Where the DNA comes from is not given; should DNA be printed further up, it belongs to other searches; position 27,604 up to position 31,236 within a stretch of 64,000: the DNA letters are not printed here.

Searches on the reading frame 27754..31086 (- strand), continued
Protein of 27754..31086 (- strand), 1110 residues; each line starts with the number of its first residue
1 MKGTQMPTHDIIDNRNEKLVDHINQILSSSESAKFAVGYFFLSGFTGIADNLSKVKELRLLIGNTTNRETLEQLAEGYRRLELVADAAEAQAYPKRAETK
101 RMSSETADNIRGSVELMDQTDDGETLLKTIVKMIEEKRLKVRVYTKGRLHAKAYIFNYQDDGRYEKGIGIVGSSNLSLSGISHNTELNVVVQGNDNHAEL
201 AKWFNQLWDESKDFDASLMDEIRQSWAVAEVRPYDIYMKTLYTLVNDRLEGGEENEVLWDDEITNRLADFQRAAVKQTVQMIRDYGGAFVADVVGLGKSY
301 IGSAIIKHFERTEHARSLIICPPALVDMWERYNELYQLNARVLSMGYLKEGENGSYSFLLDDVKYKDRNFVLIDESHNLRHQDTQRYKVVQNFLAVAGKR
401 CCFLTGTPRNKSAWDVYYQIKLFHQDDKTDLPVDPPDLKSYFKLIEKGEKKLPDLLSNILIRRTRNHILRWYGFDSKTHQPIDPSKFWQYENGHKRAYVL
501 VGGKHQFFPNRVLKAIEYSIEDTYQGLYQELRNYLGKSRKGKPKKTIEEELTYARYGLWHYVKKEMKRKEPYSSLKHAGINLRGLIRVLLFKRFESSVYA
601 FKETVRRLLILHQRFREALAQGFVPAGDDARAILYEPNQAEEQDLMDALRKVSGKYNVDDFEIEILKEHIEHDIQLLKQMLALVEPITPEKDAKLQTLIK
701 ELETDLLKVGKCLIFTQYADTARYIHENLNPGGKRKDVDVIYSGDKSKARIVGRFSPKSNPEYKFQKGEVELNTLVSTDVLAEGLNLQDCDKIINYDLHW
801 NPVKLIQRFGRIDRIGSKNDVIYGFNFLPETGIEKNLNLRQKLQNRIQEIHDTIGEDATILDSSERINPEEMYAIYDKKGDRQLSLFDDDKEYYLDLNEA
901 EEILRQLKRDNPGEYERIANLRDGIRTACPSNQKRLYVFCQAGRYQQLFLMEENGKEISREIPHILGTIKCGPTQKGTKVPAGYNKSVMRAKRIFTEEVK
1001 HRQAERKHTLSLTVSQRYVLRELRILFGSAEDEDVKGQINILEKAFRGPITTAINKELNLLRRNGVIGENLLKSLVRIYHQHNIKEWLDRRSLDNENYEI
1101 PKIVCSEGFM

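Call 35: find_encoding_contigs(protein=P0072, flank=10000, max_places=2)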
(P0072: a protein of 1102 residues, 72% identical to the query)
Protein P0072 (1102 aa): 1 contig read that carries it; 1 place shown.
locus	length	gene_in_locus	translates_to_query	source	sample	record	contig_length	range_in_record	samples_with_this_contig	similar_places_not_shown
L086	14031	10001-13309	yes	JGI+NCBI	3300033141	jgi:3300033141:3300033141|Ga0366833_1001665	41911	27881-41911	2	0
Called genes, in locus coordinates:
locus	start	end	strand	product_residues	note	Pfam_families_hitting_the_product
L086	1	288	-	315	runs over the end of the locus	PF00535:Glycos_transf_2, PF13641:Glyco_tranf_2_3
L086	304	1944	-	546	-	PF13231:PMT_2, PF02366:PMT, PF26626:DUF8201 (weak)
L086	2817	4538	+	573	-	PF25323:6TM_PilS, PF08448:PAS_4, PF13426:PAS_9, PF00512:HisKA, PF02518:HATPase_c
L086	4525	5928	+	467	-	PF00072:Response_reg, PF00158:Sigma54_activat, PF14532:Sigma54_activ_2, PF07728:AAA_5 (weak), PF25601:AAA_lid_14, PF02954:HTH_8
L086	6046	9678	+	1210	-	PF02384:N6_Mtase (faint), PF20473:MmeI_Mtase, PF07669:Eco57I, PF22837:M_Eco57I_C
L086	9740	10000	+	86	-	-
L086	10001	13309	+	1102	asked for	PF13091:PLDc_2, PF00176:SNF2-rel_dom (faint), PF00271:Helicase_C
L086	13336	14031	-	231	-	?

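Call 48: search_protein_families(library=pfam, proteins=[L079:9554-9997:+, L056:7817-8386:+, L073:4712-5311:+, L069:7380-7832:+, L005:1630-2190:+, L022:968-1315:+, L074:2643-2948:+, L014:1184-1843:+, L070:8197-9912:+, L025:4965-6335:+], max_evalue=0.001)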
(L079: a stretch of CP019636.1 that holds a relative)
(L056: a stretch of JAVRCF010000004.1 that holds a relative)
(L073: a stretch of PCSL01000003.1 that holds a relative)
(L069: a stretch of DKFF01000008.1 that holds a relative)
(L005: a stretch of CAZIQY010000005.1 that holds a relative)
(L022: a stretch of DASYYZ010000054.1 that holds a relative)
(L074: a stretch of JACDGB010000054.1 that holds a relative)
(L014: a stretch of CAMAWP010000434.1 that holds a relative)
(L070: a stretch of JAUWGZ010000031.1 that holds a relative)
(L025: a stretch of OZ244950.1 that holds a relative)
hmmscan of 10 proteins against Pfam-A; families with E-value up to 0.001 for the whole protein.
L079:9554-9997:+ (147 aa): 1 family
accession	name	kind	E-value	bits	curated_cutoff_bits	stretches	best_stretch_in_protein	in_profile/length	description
PF01850.27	PIN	-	2.8e-15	57.4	23.6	1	12-135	1-119/120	PIN domain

L056:7817-8386:+ (189 aa): 1 family
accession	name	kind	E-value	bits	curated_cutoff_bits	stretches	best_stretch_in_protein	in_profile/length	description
PF05685.18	Uma2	-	3.3e-37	128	27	1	11-179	2-171/172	Putative restriction endonuclease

L073:4712-5311:+ (199 aa): 2 families
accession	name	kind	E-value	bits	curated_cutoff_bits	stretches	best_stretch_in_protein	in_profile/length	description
PF18765.7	Polbeta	-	1.8e-08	34.9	26.9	1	100-167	6-78/93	Polymerase beta, Nucleotidyltransferase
PF01909.29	NTP_transf_2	-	8.3e-07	29.8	21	1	96-181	4-87/93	Nucleotidyltransferase domain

L069:7380-7832:+ (150 aa): 1 family
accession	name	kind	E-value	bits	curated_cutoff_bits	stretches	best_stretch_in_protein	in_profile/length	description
PF05168.19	HEPN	-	4.4e-06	27.3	22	1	46-138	25-117/117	HEPN domain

L005:1630-2190:+ (186 aa): 2 families
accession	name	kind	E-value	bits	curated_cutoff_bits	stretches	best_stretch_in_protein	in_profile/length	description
PF01850.27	PIN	-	6.3e-09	36.9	23.6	1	31-178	1-118/120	PIN domain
PF16289.11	PIN_12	-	3.5e-05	24.7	32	1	31-101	1-74/172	PIN domain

L022:968-1315:+ (115 aa): 1 family
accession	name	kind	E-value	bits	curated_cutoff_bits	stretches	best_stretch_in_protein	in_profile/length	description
PF01934.22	HepT-like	-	1.4e-23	83.3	23.5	1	14-108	2-119/120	Ribonuclease HepT-like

L074:2643-2948:+ (101 aa): 2 families
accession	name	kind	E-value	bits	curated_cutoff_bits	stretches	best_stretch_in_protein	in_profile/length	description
PF01909.29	NTP_transf_2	-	9.4e-09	36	21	1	13-91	6-87/93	Nucleotidyltransferase domain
PF18765.7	Polbeta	-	6.4e-07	29.9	26.9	1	12-96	3-86/93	Polymerase beta, Nucleotidyltransferase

L014:1184-1843:+ (219 aa): 0 families

L070:8197-9912:+ (571 aa): 6 families
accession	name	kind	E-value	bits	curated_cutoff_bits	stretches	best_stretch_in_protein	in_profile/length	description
PF13175.12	AAA_15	-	4e-31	109.4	32.1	2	164-316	249-374/374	AAA ATPase domain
PF13304.12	AAA_21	-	5e-23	83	27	2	199-317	193-304/304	AAA domain, putative AbiEii toxin, Type IV TA system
PF20469.4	OLD-like_TOPRIM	-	3e-18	66.5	23.2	1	379-444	1-67/67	Overcoming lysogenization defect protein-like, TOPRIM domain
PF11398.14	DUF2813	-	3.6e-09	36.9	21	0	274-345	286-354/372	Protein of unknown function (DUF2813)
PF02463.25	SMC_N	-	6.7e-09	35.9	40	1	7-55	2-50/220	RecF/RecN/SMC N terminal domain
PF13476.12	AAA_23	-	2.9e-06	28.5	27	1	9-101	1-78/201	AAA domain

L025:4965-6335:+ (456 aa): 2 families
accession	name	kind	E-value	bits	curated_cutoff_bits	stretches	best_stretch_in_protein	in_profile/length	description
PF19276.4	HD_assoc_2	-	1.2e-23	84.2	23.1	1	208-379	2-150/222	HD associated region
PF01966.28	HD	-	1.1e-15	58.4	22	1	70-195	1-115/116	HD domain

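Call 57: search_dna_similar(query=window:27754-31086:-, collection=plasmids, mode=protein, max_evalue=1e-30, max_rows=25)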
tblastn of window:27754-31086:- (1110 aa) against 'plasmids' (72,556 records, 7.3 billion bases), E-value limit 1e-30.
Records with a match: 159; places in all: 160; records where one place covers at least 80% of the query: 17.
Best place of each record, by identity: <60% 159.
By first word of the organism name: Enterococcus 18; Listeria 16; Bacillus 15; Escherichia 14; Acinetobacter 11; Rhodococcus 7; Synechocystis 6; Lactococcus 6; Nostoc 4; Halorussus 3; and 48 more.
By predicted mobility (MOB-suite, as given by PLSDB): non-mobilizable 87; mobilizable 44; conjugative 28.
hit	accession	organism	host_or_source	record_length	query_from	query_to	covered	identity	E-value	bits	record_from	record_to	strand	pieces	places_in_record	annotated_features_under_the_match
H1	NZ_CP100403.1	Halorussus aquaticus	cell culture,saline soil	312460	11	1105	99%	31.3%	4e-148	499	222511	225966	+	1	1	helicase-related protein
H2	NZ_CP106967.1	Haloferax alexandrinus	-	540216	11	1105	99%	31.0%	3e-148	499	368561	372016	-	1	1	helicase-related protein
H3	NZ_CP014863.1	Thermococcus profundus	-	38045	9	950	85%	33.5%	9e-144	486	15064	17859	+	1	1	helicase-related protein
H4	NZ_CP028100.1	Synechocystis sp. IPPAS B-1465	axenic culture,Synechocystis sp. GT-L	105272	11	1110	99%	28.6%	3e-95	342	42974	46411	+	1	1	helicase-related protein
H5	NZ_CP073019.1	Synechocystis sp. PCC 6803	cell culture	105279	11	1110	99%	28.6%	3e-95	342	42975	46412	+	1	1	helicase-related protein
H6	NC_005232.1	Synechocystis sp. PCC 6803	-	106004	11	1110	99%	28.6%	3e-95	342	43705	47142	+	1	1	helicase-related protein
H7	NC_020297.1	Synechocystis sp. PCC 6803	-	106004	11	1110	99%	28.6%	3e-95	342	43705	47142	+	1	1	helicase-related protein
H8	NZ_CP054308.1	Synechocystis sp. PCC 7338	cell culture,Tidal pool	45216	11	1110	99%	28.4%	1e-98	352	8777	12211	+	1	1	helicase-related protein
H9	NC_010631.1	Nostoc punctiforme PCC 73102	-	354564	11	1110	98%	28.4%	4e-52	356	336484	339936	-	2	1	helicase-related protein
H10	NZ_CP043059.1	Dolichospermum sp. UHCC 0315A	DNA sample,Gulf of Finland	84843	10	1110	99%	26.8%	3e-95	342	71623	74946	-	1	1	helicase-related protein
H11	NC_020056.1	Anabaena cylindrica PCC 7122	water, most likely pond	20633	11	1110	99%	26.7%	6e-100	356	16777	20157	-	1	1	helicase-related protein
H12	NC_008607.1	Pelobacter propionicus DSM 2379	-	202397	3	873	78%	32.4%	4e-102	363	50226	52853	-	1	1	helicase-related protein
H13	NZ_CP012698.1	Microbacterium sp. No. 7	whole organism,activated sludge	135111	11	935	83%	29.6%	9e-82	301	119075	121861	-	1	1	helicase-related protein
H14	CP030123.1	Brasilonema octagenarum UFV-E1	Eucalyptus grandis,mixed culture,leaves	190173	1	896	81%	29.6%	7e-91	329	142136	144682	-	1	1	helicase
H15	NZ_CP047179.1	Rathayibacter sp. VKM Ac-2759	Tanacetum vulgare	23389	11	867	77%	30.2%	2e-90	328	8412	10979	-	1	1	helicase-related protein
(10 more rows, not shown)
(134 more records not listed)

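Call 58: get_annotated_region(hit=H6, flank=8000)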
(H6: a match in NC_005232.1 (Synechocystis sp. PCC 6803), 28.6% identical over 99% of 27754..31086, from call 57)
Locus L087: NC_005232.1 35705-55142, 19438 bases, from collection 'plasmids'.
description: Synechocystis sp. PCC 6803 plasmid pSYSX, complete sequence
organism: Synechocystis sp. PCC 6803 (NCBI taxid 1148)
taxonomy: Bacteria; Cyanobacteriota; Cyanophyceae; Synechococcales; Merismopediaceae; Synechocystis; Synechocystis sp. PCC 6803
host: -; source: -; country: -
typing (MOB-suite, as given by PLSDB): non-mobilizable
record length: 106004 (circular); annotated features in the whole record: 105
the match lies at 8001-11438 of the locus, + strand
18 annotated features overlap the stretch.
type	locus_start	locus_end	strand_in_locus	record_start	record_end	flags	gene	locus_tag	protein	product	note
CDS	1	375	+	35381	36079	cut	rppA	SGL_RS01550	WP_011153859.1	two-component system response regulator RppA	GO:0006355 - regulation of DNA-templated transcription [Evidence IEA]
CDS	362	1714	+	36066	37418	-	rppB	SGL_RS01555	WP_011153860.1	two-component system sensor histidine kinase RppB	-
CDS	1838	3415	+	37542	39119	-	-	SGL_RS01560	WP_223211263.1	efflux RND transporter periplasmic adaptor subunit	GO:0006810 - transport [Evidence IEA]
CDS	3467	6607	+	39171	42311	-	-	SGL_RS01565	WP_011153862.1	CusA/CzcA family heavy metal efflux RND transporter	-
CDS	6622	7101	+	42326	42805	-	-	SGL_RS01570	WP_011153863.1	hypothetical protein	-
CDS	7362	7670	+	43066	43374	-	-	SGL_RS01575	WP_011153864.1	hypothetical protein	-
CDS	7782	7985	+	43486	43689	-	-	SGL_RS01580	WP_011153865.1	hypothetical protein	-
CDS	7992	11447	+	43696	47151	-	-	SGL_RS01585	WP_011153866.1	helicase-related protein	-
CDS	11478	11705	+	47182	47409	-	-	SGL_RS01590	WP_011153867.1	hypothetical protein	-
CDS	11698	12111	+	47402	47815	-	-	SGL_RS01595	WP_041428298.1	type II toxin-antitoxin system VapC family toxin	-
CDS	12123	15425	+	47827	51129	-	-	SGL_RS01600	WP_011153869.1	DNA methyltransferase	-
CDS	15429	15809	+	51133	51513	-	-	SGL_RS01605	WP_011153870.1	DUF2513 domain-containing protein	-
CDS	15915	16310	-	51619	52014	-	-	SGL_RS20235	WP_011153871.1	DUF6527 family protein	-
CDS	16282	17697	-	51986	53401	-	-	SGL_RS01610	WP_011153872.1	ThiF family adenylyltransferase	-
CDS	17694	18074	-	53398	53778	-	-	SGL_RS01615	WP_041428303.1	E2/UBC family protein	-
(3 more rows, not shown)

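Call 59: get_annotated_region(hit=H1, flank=8000)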
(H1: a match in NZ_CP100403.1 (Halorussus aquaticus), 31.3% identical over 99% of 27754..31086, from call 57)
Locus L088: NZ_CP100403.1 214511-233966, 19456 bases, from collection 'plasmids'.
description: Halorussus aquaticus strain XZYJ18 plasmid unnamed2, complete sequence
organism: Halorussus aquaticus (NCBI taxid 2953748)
taxonomy: Archaea; Euryarchaeota; Halobacteria; Halobacteriales; Haladaptataceae; Halorussus; Halorussus aquaticus
host: -; source: cell culture,saline soil; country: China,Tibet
typing (MOB-suite, as given by PLSDB): non-mobilizable; mating-pair formation MPF_T
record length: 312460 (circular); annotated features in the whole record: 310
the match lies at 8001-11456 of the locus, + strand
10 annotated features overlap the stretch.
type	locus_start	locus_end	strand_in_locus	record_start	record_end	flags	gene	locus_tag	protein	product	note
CDS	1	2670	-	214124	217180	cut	-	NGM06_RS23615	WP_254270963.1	PD-(D/E)XK nuclease family protein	-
CDS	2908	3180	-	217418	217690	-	-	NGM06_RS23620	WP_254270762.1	hypothetical protein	-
CDS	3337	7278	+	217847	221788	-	-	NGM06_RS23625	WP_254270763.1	DNA methyltransferase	GO:0006304 - DNA modification [Evidence IEA]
CDS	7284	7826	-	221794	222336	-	-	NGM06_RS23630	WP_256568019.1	hypothetical protein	-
CDS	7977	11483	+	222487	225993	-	-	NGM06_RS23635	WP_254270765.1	helicase-related protein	-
CDS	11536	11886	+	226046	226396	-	-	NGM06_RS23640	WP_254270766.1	hypothetical protein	-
CDS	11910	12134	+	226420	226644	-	-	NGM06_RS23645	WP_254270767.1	hypothetical protein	-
CDS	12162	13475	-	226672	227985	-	-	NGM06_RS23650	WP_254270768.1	McrC family protein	-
CDS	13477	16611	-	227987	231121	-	-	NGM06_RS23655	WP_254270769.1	AAA family ATPase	-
CDS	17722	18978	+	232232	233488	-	-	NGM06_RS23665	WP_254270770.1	orc1/cdc6 family replication initiation protein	-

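Call 60: get_annotated_region(hit=H3, flank=8000)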
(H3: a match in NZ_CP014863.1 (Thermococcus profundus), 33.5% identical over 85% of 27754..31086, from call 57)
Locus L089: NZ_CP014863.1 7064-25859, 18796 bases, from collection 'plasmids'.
description: Thermococcus profundus strain DT 5432 plasmid unnamed, complete sequence
organism: Thermococcus profundus (NCBI taxid 49899)
taxonomy: Archaea; Euryarchaeota; Thermococci; Thermococcales; Thermococcaceae; Thermococcus; Thermococcus profundus
host: -; source: -; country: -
typing (MOB-suite, as given by PLSDB): non-mobilizable
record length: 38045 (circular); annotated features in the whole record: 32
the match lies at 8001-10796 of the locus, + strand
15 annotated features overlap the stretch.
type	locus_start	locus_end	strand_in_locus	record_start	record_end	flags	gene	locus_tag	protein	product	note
CDS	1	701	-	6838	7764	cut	-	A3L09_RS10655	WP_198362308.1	hypothetical protein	-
CDS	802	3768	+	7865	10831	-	-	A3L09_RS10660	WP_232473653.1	DNA methyltransferase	-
CDS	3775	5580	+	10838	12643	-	-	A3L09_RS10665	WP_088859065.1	hypothetical protein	-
CDS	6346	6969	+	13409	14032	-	-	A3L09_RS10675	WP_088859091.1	hypothetical protein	-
CDS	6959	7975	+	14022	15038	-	-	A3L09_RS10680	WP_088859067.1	nucleotidyl transferase AbiEii/AbiGii toxin family protein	-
CDS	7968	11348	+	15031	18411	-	-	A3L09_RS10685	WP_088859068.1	helicase-related protein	-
CDS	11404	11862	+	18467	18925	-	-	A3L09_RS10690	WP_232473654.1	DUF365 domain-containing protein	-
CDS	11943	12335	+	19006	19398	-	-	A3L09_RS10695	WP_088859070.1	hypothetical protein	-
CDS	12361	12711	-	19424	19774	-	-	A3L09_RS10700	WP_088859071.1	hypothetical protein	-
CDS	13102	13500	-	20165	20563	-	-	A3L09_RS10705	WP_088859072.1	hypothetical protein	-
CDS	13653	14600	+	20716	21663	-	-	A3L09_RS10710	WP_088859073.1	MarR family transcriptional regulator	GO:0006355 - regulation of DNA-templated transcription [Evidence IEA]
CDS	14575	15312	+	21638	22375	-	-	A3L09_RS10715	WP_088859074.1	hypothetical protein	-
CDS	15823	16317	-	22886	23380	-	-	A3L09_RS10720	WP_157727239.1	hypothetical protein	-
CDS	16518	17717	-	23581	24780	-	-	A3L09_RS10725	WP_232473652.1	AAA family ATPase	-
CDS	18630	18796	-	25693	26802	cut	-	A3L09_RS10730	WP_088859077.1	hypothetical protein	-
